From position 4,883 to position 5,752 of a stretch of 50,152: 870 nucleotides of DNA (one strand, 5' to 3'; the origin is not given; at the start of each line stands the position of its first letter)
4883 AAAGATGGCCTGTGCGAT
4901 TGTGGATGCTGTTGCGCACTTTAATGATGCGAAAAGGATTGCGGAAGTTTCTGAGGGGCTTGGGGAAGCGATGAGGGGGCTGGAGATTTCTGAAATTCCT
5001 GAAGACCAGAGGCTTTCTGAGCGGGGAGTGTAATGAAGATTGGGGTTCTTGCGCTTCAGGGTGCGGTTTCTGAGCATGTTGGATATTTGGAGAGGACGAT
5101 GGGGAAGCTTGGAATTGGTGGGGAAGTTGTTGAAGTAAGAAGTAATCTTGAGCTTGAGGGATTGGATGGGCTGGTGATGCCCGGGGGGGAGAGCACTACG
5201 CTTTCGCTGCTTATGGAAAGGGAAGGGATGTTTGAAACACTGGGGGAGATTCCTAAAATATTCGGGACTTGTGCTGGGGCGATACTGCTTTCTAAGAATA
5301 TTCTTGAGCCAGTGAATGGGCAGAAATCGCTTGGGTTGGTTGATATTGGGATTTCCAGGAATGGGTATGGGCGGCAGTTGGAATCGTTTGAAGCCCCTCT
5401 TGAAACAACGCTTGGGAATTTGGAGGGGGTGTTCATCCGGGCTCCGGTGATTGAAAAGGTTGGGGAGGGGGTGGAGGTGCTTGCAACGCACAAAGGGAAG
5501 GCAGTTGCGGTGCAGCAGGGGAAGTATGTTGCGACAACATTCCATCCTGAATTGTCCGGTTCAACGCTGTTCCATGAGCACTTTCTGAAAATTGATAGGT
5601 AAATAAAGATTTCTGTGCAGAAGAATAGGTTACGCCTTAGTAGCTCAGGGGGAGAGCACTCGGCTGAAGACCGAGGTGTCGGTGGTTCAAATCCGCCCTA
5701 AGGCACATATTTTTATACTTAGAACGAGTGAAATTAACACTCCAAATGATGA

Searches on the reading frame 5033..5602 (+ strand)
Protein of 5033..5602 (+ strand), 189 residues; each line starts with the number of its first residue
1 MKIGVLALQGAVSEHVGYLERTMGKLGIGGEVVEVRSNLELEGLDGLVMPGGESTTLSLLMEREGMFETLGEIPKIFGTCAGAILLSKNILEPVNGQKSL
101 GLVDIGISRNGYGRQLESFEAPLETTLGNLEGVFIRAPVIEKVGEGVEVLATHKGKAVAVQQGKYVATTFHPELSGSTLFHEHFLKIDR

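Call 58: search_protein_families(library=pfam, proteins=[window:5033-5602:+], max_evalue=0.01)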
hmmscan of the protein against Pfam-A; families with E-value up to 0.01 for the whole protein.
window:5033-5602:+ (189 aa): 3 families
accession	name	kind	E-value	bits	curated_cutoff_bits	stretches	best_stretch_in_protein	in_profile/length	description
PF01174.25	SNO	-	5.4e-48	163.8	27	1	5-186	1-184/188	SNO glutamine amidotransferase family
PF07685.20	GATase_3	-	0.00012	22.2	27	1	35-108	30-116/196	CobB/CobQ-like glutamine amidotransferase domain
PF00117.34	GATase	-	0.00084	19.5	22.8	1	19-178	13-177/190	Glutamine amidotransferase class-I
